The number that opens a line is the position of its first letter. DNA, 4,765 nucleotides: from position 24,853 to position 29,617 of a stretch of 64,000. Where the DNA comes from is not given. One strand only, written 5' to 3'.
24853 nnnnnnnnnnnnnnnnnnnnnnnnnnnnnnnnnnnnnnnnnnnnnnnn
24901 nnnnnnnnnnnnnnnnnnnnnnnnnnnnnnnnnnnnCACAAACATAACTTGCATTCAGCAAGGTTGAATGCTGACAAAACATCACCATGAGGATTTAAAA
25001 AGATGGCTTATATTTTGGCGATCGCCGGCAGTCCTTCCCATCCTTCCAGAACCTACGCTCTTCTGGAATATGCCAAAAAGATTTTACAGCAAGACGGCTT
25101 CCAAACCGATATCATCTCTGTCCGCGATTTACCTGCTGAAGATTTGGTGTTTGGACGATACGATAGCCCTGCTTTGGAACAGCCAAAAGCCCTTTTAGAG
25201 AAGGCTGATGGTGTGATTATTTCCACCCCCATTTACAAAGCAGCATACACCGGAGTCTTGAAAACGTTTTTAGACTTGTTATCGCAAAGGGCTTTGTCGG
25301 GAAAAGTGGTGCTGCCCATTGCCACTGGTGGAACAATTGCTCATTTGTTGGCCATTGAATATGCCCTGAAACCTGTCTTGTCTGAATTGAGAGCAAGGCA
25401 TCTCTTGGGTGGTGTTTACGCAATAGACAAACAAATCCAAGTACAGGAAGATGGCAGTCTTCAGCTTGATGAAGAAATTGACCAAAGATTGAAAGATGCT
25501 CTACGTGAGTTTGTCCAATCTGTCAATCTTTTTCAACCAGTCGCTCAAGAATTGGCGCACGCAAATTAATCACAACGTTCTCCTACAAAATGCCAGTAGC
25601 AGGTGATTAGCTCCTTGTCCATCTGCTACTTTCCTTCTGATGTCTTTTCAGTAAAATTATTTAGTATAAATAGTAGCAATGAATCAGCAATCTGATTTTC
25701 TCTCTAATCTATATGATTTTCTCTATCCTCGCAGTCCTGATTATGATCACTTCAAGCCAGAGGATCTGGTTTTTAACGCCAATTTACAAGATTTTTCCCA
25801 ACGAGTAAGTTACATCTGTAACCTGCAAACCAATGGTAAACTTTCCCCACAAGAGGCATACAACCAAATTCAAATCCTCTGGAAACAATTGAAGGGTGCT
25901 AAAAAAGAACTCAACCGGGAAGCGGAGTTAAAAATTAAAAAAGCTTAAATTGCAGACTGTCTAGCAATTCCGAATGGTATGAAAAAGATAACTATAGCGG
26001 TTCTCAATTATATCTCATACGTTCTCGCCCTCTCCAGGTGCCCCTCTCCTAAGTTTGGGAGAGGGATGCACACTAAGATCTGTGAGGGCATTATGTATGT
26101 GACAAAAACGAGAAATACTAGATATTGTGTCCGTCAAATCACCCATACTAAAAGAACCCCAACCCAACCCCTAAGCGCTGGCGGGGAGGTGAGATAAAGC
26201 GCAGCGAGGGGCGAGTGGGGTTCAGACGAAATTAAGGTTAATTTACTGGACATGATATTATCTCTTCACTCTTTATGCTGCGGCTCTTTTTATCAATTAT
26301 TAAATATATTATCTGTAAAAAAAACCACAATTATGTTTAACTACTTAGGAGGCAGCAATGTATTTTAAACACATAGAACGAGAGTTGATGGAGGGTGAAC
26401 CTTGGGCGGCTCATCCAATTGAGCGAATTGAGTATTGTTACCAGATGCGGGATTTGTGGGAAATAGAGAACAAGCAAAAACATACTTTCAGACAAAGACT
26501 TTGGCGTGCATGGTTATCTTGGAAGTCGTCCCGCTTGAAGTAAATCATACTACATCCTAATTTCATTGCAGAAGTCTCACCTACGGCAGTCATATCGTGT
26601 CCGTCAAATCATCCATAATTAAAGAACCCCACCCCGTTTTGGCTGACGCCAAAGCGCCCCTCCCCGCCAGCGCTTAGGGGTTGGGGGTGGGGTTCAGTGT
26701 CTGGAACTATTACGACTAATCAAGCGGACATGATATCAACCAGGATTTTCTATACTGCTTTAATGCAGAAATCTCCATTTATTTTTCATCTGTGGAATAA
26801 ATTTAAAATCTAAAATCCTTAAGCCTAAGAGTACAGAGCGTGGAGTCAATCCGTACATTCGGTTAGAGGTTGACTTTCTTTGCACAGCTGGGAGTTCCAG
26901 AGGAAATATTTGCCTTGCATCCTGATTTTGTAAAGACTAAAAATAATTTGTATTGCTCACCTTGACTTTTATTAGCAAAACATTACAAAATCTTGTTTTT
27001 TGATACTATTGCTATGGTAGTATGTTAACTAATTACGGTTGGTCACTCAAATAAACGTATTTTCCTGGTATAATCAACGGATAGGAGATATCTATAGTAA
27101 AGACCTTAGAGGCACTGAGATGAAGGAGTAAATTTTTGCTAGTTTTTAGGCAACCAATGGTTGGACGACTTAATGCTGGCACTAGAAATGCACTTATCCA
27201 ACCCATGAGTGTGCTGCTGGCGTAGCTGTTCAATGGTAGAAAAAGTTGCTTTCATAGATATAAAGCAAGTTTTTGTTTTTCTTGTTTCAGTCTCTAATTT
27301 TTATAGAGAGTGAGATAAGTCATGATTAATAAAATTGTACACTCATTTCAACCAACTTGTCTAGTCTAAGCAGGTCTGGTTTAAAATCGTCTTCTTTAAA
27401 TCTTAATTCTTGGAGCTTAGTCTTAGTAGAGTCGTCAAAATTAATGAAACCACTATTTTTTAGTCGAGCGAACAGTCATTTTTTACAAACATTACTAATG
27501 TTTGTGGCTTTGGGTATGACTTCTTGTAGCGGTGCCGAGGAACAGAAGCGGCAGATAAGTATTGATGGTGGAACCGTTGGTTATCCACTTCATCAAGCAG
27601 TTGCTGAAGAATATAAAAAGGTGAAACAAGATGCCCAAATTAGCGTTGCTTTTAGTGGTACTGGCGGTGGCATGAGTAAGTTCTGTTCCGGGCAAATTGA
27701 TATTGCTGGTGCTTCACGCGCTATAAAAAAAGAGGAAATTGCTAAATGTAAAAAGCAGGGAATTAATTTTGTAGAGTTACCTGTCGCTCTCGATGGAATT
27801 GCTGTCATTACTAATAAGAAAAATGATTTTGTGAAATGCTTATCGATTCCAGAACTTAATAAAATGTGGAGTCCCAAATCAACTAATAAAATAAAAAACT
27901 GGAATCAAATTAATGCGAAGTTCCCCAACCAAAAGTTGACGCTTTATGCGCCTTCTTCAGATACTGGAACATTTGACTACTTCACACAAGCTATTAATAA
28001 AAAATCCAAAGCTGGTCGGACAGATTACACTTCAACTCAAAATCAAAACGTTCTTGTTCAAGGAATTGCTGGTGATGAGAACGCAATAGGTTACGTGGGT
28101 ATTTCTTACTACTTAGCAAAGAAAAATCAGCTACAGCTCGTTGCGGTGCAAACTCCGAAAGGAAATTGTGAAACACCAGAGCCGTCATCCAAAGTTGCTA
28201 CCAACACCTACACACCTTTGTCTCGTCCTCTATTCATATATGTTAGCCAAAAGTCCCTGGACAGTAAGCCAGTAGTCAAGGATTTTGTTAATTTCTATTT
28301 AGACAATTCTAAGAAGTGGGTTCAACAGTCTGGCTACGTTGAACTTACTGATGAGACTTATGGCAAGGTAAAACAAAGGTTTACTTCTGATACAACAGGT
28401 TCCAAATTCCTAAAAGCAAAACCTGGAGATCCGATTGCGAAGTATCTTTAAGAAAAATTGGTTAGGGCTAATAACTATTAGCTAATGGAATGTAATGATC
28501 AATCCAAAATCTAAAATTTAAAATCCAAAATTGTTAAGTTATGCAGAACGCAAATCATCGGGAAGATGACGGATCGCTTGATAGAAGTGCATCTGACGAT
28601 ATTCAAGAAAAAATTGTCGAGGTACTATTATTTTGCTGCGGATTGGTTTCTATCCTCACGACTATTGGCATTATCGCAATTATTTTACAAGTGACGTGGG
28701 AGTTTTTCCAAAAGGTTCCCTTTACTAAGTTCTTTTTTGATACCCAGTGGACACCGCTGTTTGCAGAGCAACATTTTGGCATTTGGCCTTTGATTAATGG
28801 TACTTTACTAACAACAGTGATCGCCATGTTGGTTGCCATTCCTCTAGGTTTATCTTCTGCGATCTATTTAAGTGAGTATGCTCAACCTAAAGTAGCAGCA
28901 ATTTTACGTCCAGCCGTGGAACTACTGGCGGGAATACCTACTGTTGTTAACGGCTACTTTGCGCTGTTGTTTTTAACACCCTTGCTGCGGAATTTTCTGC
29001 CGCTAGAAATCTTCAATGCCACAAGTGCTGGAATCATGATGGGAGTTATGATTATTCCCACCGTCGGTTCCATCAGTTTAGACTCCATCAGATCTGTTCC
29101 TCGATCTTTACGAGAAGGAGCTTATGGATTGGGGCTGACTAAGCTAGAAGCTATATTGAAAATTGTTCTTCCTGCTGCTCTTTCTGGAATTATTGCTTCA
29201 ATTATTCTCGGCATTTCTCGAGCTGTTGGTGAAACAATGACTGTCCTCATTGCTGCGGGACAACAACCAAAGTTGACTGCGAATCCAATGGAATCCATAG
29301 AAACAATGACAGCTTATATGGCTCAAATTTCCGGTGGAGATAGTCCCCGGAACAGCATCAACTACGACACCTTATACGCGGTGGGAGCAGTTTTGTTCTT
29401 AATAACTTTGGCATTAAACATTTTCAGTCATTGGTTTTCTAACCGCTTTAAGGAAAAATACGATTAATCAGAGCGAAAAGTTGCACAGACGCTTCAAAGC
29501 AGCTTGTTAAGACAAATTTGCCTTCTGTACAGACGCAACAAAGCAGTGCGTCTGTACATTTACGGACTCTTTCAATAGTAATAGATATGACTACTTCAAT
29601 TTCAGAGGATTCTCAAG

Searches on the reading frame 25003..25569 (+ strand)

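Call 66: search_protein_families(library=pfam, proteins=[window:25003-25569:+], max_evalue=0.00001)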
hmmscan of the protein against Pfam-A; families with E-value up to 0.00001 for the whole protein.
window:25003-25569:+ (188 aa): 2 families
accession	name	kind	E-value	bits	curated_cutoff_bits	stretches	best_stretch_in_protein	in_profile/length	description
PF03358.20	FMN_red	-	3.7e-37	127.7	24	1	4-144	3-150/152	NADPH-dependent FMN reductase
PF02525.22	Flavodoxin_2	-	5.3e-07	30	27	1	4-95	3-105/198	Flavodoxin-like fold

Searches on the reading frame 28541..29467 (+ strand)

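Call 66: search_protein_families(library=pfam, proteins=[window:28541-29467:+], max_evalue=0.00001)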
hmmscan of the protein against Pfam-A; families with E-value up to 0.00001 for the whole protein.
window:28541-29467:+ (308 aa): 1 family
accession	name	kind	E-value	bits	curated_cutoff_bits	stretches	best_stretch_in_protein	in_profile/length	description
PF00528.27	BPD_transp_1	-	5e-18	65.9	26.4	1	99-302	1-181/184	Binding-protein-dependent transport system inner membrane component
